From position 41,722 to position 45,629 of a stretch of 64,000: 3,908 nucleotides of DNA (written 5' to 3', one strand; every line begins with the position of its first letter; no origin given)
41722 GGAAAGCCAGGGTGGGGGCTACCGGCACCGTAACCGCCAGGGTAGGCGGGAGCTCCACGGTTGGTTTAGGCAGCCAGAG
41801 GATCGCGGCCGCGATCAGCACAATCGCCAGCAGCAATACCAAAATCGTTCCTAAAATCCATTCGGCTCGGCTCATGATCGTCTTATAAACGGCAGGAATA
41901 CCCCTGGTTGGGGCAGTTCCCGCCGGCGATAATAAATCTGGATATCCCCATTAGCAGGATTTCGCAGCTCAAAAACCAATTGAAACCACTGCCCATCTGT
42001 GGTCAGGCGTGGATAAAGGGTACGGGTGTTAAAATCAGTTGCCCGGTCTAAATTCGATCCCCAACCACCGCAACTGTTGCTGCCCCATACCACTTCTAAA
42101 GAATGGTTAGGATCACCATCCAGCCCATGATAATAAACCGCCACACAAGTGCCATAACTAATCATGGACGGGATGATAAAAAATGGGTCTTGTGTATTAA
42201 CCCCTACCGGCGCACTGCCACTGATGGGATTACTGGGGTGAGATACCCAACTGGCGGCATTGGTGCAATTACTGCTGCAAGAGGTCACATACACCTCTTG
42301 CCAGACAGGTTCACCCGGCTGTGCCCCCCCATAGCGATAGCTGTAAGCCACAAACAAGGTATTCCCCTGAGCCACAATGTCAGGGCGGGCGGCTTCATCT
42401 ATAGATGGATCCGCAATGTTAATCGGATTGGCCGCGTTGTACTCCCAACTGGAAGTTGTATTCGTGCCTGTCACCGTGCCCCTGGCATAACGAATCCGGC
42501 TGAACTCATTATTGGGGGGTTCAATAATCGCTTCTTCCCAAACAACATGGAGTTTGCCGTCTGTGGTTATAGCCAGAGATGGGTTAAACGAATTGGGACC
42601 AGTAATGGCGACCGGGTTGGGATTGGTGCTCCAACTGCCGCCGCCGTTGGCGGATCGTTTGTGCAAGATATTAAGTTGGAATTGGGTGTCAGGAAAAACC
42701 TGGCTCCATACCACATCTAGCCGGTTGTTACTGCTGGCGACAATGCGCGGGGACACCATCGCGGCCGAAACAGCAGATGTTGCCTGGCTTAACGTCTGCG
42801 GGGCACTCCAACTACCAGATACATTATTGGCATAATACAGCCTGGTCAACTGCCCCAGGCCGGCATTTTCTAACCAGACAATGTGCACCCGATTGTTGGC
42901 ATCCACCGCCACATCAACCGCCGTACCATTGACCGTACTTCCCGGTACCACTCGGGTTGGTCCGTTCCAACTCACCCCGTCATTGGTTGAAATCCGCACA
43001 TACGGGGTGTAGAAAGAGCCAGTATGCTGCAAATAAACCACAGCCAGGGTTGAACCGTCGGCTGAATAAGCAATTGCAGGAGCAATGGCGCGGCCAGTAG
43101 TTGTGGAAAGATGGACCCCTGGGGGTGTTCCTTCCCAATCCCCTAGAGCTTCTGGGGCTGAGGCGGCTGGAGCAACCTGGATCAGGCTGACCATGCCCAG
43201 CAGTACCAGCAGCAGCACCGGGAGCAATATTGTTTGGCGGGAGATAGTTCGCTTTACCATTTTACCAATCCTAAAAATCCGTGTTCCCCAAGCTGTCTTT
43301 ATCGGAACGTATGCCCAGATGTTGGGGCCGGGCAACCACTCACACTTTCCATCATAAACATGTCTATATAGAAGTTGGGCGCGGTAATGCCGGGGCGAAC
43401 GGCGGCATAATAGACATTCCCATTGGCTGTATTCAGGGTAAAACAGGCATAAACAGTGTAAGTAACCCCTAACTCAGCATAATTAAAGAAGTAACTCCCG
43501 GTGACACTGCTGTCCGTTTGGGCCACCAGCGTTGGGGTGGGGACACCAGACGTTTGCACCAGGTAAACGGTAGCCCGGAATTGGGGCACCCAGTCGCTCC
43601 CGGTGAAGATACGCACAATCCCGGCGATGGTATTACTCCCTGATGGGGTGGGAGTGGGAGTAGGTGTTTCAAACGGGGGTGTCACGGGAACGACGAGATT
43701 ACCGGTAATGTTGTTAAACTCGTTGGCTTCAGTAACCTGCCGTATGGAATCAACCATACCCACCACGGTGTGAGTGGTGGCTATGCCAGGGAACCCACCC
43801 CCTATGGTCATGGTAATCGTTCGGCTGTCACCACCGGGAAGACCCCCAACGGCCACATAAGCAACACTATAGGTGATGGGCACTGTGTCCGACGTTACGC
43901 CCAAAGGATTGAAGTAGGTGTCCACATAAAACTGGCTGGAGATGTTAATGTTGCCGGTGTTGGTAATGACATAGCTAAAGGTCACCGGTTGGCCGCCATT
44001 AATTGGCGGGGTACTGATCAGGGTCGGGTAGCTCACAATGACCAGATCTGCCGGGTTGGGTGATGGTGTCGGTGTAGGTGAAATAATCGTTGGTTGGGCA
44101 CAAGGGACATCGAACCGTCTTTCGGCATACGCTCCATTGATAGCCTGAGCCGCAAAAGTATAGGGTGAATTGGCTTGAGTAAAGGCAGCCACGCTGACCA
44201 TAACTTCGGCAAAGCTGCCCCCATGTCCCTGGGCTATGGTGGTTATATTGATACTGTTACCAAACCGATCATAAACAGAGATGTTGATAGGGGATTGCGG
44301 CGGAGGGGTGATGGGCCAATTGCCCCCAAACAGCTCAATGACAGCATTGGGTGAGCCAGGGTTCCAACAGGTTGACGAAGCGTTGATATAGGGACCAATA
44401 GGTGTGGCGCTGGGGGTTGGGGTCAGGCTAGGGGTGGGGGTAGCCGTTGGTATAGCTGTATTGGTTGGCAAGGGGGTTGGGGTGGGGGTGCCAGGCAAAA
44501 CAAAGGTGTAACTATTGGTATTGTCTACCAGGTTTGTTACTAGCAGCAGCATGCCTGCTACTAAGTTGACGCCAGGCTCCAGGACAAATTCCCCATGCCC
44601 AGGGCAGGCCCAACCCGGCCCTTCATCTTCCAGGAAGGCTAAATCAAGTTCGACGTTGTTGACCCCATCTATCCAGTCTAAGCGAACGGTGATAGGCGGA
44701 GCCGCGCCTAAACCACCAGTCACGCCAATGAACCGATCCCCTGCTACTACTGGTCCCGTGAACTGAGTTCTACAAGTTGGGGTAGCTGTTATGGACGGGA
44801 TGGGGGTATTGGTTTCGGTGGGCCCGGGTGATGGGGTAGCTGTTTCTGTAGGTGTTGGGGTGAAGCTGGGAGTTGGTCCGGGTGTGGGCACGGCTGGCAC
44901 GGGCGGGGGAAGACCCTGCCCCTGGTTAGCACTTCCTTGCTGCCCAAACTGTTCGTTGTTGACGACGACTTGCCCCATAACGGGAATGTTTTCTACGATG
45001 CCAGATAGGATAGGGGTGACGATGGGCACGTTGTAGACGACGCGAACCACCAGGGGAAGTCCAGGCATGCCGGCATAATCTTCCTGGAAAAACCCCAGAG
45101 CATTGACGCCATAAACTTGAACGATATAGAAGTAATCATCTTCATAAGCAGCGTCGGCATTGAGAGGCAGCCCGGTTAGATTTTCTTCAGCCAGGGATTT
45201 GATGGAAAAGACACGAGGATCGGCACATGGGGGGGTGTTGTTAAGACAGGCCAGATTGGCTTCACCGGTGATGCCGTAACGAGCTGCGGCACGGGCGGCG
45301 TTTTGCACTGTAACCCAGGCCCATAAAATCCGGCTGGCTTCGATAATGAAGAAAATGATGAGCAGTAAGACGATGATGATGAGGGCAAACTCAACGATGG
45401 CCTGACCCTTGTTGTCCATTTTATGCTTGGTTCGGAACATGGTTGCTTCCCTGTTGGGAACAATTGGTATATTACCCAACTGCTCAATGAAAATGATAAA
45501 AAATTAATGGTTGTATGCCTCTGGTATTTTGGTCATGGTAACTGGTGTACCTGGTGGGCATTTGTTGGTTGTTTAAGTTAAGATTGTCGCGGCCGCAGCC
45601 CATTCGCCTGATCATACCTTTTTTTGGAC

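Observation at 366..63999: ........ (the NotI site) behaves as a highly iterated palindrome: about 119 copies in 64 kb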

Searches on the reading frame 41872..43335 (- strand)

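Call 25: search_protein_families(library=pfam, proteins=[window:41872-43335:-], max_evalue=0.00001)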
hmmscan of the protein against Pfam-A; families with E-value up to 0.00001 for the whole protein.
window:41872-43335:- (487 aa): 1 family
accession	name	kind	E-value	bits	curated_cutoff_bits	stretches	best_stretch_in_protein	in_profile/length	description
PF13088.12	BNR_2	-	5.1e-06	26.5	31.4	0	170-326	26-173/277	BNR repeat-like domain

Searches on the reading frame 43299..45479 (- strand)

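Call 26: search_protein_families(library=pfam, proteins=[window:43299-45479:-], max_evalue=0.00001)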
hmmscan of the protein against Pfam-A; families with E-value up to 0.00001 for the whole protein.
window:43299-45479:- (726 aa): 2 families
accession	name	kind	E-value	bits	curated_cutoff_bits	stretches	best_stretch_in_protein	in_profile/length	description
PF07811.17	TadE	-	2.3e-14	53.7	22.9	1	25-67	1-43/43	TadE-like protein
PF07705.17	CARDB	-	4.1e-06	27.4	22.7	1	478-592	3-99/101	CARDB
